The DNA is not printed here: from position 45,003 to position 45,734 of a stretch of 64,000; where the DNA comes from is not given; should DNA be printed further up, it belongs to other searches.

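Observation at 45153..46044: Panacea (DUF4065) antitoxin-like gene overlapping an uncharacterised 143-aa partner: candidate novel PanA-PanT toxin-antitoxin pair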

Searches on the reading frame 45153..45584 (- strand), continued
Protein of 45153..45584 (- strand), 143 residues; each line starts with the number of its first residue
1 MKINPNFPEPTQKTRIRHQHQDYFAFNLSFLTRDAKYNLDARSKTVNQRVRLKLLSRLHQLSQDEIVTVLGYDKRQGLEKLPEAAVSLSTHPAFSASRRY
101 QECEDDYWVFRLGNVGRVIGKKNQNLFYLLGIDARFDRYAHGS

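Call 40: search_protein_families(library=pfam, alignment_id=A2, max_evalue=0.1)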
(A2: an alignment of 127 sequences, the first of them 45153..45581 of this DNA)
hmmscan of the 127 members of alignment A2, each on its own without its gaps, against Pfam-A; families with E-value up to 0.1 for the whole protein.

A. member 1, window:45153-45581:- (142 aa): 0 families

B. families by the number of members that match (of 127 scanned): 45 families (the first 25 are shown)
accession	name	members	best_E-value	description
PF14132.11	DUF4299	1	0.0023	Domain of unknown function (DUF4299)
PF12630.12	Pox_polyA_pol_N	1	0.0025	Poxvirus poly(A) polymerase N-terminal domain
PF19538.4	DUF6062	1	0.0066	Family of unknown function (DUF6062)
PF24833.1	Rhabdo_glycop_CD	1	0.0075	Rhabdovirus spike glycoprotein G central domain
PF19718.4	USP47_C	1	0.008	Ubiquitin carboxyl-terminal hydrolase 47 C-terminal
PF22986.3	Fn3_ELFN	1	0.01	ELFN1/ELFN2, fibronectin type-III domain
PF18424.6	a_DG1_N2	1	0.011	Alpha-Dystroglycan N-terminal domain 2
PF20609.3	pAdhesive_17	1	0.012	Putative adhesive domain (group 17)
PF20297.4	MSSS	1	0.014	MutS2 and Smr-associated SH3 domain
PF22114.2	NUP120_helical_2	1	0.017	Nucleoporin NUP120, helical domain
PF20949.2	Flu_PB2_3rd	1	0.019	Influenza RNA polymerase PB2 middle domain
PF04456.17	DUF503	1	0.02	Protein of unknown function (DUF503)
PF18475.7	PIN7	1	0.024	PIN domain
PF03480.18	DctP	1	0.025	Bacterial extracellular solute-binding protein, family 7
PF24185.1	DUF7413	1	0.026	Domain of unknown function (DUF7413)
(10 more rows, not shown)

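Call 42: find_related_loci(query=A1, collection=genome_contigs, flank=2500)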
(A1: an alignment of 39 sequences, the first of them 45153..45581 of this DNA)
Query A1 (142 aa) in genome_contigs; peptide patterns used: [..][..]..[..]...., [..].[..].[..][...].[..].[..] (x = any residue, [..] = any of these).
114 stretches matched a pattern; 11 encode a relative of the query (tblastn E <= 1e-3); 11 distinct loci.
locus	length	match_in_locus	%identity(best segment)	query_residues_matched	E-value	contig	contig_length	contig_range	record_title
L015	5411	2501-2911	60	3-142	4e-59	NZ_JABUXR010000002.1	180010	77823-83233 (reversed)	Limosilactobacillus urinaemulieris strain c9Ua_26_M NODE_2_length_180010_cov_327.184797, whole genome shotgun sequence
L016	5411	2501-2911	61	3-142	5e-59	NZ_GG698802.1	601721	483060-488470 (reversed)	Limosilactobacillus coleohominis 101-4-CHN supercont1.1, whole genome shotgun sequence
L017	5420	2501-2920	53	2-140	2e-47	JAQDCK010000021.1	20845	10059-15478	Lactobacillaceae bacterium AF64-9pH9TA AF64-9pH9TA.Scaf21, whole genome shotgun sequence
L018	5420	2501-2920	53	2-140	4e-47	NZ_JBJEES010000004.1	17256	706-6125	MAG: Lactobacillus sp. isolate LOHA03_bin.003 NODE_1042_length_17256_cov_6.569618, whole genome shotgun sequence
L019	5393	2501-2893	59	10-140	7e-47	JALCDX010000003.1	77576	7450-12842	MAG: Lactobacillus sp. isolate UW_TS_LAC6_1 Ga0455803_00100, whole genome shotgun sequence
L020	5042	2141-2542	49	3-140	4e-36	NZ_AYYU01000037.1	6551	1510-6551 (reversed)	Lactobacillus jensenii DSM 20557 Scaffold37, whole genome shotgun sequence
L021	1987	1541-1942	42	8-141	3e-29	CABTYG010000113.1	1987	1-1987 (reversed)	MAG TPA_asm: uncultured Clostridium sp. isolate MGYG-HGUT-03769 genome assembly, contig: GUT_GENOME243814_113, whole gen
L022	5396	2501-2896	45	5-141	7e-29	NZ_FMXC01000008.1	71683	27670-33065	Lactobacillus kefiranofaciens strain ATCC 43761, whole genome shotgun sequence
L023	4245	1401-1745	40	24-140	2e-24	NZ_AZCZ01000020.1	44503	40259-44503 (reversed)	Levilactobacillus parabrevis ATCC 53295 Scaffold20, whole genome shotgun sequence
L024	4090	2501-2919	46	2-140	2e-33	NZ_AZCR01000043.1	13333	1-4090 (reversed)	Lactobacillus delbrueckii subsp. delbrueckii DSM 20074 = JCM 1012 strain DSM 20074 Scaffold43, whole genome shotgun sequ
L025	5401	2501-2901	33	5-140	2e-17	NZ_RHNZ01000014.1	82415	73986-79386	Levilactobacillus fuyuanensis strain 244-4 contig14, whole genome shotgun sequence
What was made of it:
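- Tried and rejected: The narrower A1 worked (call 42).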

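Call 51: search_dna_similar(query=window:45153-45581:-, collection=phages, mode=protein, max_evalue=0.001, max_rows=40)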
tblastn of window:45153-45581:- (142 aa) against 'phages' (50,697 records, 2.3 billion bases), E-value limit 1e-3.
Records with a match: 1; places in all: 1; records where one place covers at least 80% of the query: 1.
Best place of each record, by identity: <60% 1.
By first word of the organism name: Latilactobacillus 1.
By host as written in the record: Latilactobacillus curvatus TMW 1.706 1.
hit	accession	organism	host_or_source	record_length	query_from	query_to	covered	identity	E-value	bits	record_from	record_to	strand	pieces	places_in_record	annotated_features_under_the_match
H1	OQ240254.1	Latilactobacillus phage TMW 1.706 P2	Latilactobacillus curvatus TMW 1.706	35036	25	141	82%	48.7%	7e-30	118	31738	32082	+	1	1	hypothetical protein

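Call 52: get_annotated_region(hit=H1, flank=3500)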
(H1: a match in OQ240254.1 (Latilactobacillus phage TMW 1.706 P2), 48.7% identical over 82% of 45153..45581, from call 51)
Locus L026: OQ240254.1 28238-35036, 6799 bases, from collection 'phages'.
description: Latilactobacillus phage TMW 1.706 P2, partial genome.
organism: Latilactobacillus phage TMW 1.706 P2 (NCBI taxid 3027592)
taxonomy: Viruses; Duplodnaviria; Heunggongvirae; Uroviricota; Caudoviricetes; Aliceevansviridae
host: Latilactobacillus curvatus TMW 1.706; source: virions isolated from purified post-induction lysate of Latilactobacillus curvatus TMW 1.706; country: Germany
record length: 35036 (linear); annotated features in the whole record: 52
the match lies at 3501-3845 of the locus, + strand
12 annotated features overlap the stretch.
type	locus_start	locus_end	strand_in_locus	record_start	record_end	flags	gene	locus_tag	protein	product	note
CDS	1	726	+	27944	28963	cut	-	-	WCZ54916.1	hypothetical protein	-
CDS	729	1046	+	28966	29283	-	-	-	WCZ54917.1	hypothetical protein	-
CDS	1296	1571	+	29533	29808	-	-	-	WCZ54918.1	hypothetical protein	-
CDS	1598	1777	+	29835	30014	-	-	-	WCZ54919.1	holin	-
CDS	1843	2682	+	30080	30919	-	-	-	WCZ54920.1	N-acetylmuramoyl-L-alanine amidase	-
CDS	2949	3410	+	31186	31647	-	-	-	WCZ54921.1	Cro/CI family transcriptional regulator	-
CDS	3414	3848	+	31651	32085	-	-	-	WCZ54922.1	hypothetical protein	-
CDS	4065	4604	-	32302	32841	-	-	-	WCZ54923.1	hypothetical protein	-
CDS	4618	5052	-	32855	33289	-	-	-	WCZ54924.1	hypothetical protein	-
CDS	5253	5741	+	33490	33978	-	-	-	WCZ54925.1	hypothetical protein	Rorf148-like protein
CDS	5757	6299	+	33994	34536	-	-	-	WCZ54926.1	putative HTH cro/C1-type domain-containing protein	-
CDS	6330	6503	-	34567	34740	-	-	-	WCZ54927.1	hypothetical protein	-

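Call 58: find_encoding_contigs(protein=P0001, flank=5000, max_places=5)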
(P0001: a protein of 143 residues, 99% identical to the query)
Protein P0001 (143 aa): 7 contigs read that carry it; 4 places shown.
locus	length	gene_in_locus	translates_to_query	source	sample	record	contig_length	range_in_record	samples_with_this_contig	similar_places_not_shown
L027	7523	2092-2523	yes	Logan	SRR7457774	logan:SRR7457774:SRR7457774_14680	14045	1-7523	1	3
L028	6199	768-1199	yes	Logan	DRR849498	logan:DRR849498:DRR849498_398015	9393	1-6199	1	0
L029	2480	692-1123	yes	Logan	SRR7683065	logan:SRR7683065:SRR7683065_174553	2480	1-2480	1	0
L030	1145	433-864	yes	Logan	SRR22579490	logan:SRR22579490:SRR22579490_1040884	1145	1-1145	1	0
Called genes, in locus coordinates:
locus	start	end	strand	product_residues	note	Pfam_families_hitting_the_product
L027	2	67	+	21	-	?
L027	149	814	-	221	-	PF13787:HXXEE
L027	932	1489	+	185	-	PF00440:TetR_N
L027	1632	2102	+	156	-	PF13274:SocA_Panacea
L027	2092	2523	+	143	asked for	-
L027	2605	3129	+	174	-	PF01625:PMSR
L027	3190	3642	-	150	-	PF00582:Usp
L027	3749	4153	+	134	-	-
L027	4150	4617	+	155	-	-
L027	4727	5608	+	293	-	PF00892:EamA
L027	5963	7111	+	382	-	PF07143:AttH, PF25153:TPR_AP5Z1 (weak)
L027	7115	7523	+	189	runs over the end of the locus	PF00440:TetR_N (weak)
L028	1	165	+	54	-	?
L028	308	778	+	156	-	PF13274:SocA_Panacea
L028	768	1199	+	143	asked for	-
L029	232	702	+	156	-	PF13274:SocA_Panacea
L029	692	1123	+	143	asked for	-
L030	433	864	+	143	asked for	-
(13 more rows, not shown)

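Call 67: search_protein_families(library=pfam, proteins=[L026:2949-3410:+], max_evalue=0.001)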
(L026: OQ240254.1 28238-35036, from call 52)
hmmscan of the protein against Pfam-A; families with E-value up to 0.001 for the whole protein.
L026:2949-3410:+ (153 aa): 1 family
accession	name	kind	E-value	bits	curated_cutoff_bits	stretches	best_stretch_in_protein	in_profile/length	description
PF13274.11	SocA_Panacea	-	3.8e-20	73.3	25.7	1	34-130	2-113/113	Antitoxin SocA-like, Panacea domain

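Call 70: predict_structure(alignment_id=A2)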
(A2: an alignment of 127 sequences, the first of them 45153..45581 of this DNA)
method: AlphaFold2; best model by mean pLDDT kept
length: 142 residues; sequences in the alignment: 127
mean_pLDDT: 94.2   pTM: 0.84
mean pLDDT of the five models: 94.2, 94.1, 93.9, 93.1, 92.9
residues with pLDDT >= 90: 120; 70-90: 17; 50-70: 5; < 50: 0
segments of 3 or more residues with pLDDT < 50: none
pLDDT, mean of each block of 10 residues (from residue 1): 70 83 98 97 96 98 98 97 97 98 98 98 98 95 72
secondary structure, 60 per line:
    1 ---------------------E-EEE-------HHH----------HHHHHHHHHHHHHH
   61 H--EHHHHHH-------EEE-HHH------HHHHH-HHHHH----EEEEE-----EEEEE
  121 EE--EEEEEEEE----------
elements in order: E24-26 H47-61 H65-70 E78-80 H91-95 H97-101 E106-110 E116-122 E125-132

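Call 72: fold_search(model_id=the predicted structure, library=pdb)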
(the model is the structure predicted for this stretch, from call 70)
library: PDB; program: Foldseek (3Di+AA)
matches with E <= 10: 209; with E <= 0.001: 0
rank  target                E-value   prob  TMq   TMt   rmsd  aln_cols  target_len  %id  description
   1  7v6w_E                4.2e-02  0.87  0.36  0.51   6.0       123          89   15  Crystal structure of heterohexameric Sa2YoeB-Sa2YefM complex bound to 26bp-DNA (released 2021-12-15)
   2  7v6w_F                4.8e-02  0.90  0.36  0.52   5.9       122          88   13  Crystal structure of heterohexameric Sa2YoeB-Sa2YefM complex bound to 26bp-DNA (released 2021-12-15)
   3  7v5y_E                7.8e-02  0.82  0.36  0.52   5.7       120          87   14  Crystal structure of hexameric complex of Sa2YoeB-Sa2YefM toxin-antitoxin from Staphylococcus aureus (released 2021-12-15)
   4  1wmi_A                8.3e-02  0.93  0.37  0.55   5.0        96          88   17  Crystal structure of archaeal RelE-RelB complex from Pyrococcus horikoshii OT3 (released 2005-03-15)
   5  2a6r_C                1.0e-01  0.87  0.34  0.51   3.9        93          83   12  Crystal structure of YoeB under PEG condition (released 2005-08-23)
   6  2khe_MODEL_1_A        1.3e-01  0.91  0.43  0.64   5.2       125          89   14  Solution Structure of the Bacterial Toxin Rele from Thermus Thermophilus HB8 (released 2010-03-31)
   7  6l8e_E                1.6e-01  0.69  0.32  0.47   4.9        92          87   12  Crystal structure of heterohexameric YoeB-YefM complex bound to 26bp-DNA (released 2020-09-02)
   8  5ixl_A                2.2e-01  0.63  0.36  0.48   5.9       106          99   14  Structure of P. vulgaris HigB toxin Y91A variant (released 2016-07-20)
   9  4px8                  2.2e-01  0.60  0.34  0.46   5.9       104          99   12  Structure of P. vulgaris HigB toxin (released 2015-10-21)
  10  5ixl_C                2.4e-01  0.23  0.19  0.28  10.7        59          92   17  Structure of P. vulgaris HigB toxin Y91A variant (released 2016-07-20)
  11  5ixl_B                3.2e-01  0.75  0.38  0.52   5.1        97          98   14  Structure of P. vulgaris HigB toxin Y91A variant (released 2016-07-20)
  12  4mct_D                3.2e-01  0.66  0.36  0.51   4.2       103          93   14  P. vulgaris HIGBA structure, crystal form 1 (released 2013-12-11)
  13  4mcx_D                3.9e-01  0.66  0.41  0.58   5.5       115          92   12  P. vulgaris HIGBA structure, crystal form 2 (released 2013-12-11)
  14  7bwf_A                3.9e-01  0.51  0.32  0.48   4.4        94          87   11  YoeB-YefM complex from Staphylococcus aureus (released 2020-05-20)
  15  7awk                  4.1e-01  0.33  0.31  0.36   7.9       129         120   10  Crystal structure of the HigB1 toxin mutant K95A from Mycobacterium tuberculosis (Rv1955) (released 2021-11-24)
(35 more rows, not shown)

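Call 73: find_encoding_contigs(protein=P0111, flank=2500, max_places=3)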
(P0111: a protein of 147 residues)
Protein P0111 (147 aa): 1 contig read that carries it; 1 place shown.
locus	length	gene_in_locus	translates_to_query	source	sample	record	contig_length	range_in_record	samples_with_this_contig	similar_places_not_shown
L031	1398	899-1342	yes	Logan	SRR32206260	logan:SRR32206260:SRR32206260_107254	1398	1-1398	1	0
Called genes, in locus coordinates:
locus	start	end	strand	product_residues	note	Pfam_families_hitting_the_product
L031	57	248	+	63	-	-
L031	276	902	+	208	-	PF13274:SocA_Panacea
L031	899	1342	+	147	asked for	-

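Call 74: find_encoding_contigs(protein=P0103, flank=2500, max_places=3)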
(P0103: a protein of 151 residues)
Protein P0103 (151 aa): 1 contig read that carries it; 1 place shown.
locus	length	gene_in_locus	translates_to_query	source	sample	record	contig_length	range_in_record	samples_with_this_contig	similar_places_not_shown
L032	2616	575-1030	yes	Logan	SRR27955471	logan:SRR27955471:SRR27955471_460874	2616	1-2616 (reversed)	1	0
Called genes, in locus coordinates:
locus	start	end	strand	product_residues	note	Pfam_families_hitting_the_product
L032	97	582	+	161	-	PF13274:SocA_Panacea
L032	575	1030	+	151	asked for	-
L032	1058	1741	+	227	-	-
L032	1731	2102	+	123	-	-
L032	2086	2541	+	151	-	PF02556:SecB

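Call 75: find_encoding_contigs(protein=P0185, flank=2500, max_places=3)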
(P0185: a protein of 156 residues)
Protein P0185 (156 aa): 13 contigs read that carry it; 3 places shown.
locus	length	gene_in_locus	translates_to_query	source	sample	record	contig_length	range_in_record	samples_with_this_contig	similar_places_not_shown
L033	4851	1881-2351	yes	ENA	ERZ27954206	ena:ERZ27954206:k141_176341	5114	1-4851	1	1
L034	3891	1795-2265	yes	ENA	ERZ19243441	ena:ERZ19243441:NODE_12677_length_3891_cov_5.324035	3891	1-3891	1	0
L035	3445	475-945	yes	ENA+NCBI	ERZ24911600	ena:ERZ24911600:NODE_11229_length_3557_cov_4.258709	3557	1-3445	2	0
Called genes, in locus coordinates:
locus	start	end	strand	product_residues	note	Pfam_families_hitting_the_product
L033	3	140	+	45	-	?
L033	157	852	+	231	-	PF01520:Amidase_3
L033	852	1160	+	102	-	-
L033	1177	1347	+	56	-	-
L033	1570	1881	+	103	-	PF13274:SocA_Panacea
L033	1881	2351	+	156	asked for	-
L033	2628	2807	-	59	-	-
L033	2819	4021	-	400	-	PF25209:Phage_capsid_4 (faint), PF05065:Phage_capsid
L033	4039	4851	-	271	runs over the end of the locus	PF00574:CLP_protease, PF01972:SDH_protease, PF25145:NfeD1b_N (weak)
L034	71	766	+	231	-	PF01520:Amidase_3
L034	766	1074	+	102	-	-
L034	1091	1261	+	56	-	-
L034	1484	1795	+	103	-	PF13274:SocA_Panacea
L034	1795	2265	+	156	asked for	-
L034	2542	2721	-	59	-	-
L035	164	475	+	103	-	PF13274:SocA_Panacea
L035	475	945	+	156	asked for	-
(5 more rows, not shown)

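Call 76: find_encoding_contigs(protein=P0145, flank=2500, max_places=3)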
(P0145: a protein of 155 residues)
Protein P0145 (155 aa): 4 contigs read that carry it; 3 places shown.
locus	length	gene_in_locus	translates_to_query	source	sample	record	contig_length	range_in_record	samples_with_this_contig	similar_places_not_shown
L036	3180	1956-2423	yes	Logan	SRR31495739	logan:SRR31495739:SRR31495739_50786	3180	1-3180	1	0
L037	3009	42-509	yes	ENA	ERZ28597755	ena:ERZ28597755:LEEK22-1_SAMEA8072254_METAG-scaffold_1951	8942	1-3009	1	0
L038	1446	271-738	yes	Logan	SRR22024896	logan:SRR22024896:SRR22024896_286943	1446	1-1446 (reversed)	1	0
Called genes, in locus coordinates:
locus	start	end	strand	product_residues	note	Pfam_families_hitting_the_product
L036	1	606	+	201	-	?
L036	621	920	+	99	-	-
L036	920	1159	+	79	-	PF04688:Holin_SPP1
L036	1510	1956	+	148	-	PF13274:SocA_Panacea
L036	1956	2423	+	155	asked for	-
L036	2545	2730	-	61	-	PF01402:RHH_1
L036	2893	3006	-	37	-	-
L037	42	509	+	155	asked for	-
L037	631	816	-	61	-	PF01402:RHH_1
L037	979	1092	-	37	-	-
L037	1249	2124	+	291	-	PF01520:Amidase_3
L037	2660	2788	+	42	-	-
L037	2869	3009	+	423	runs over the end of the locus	PF00275:EPSP_synthase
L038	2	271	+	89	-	?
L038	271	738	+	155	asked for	-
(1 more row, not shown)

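Call 86: find_encoding_contigs(protein=P0002, flank=3000, max_places=2)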
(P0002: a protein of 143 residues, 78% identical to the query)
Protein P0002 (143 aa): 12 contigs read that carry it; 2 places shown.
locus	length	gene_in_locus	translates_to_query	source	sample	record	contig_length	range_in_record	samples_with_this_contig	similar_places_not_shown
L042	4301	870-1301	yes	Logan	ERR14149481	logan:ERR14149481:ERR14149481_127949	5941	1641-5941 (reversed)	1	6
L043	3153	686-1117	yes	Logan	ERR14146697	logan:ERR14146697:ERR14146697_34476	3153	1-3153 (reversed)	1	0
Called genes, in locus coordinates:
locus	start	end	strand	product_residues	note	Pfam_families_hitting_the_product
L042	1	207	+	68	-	?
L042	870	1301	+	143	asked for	-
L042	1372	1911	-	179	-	PF00440:TetR_N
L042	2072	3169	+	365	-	PF07143:AttH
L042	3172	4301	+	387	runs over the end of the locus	PF07143:AttH (faint)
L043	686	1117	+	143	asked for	-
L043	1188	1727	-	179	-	PF00440:TetR_N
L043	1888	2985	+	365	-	PF07143:AttH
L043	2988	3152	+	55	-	?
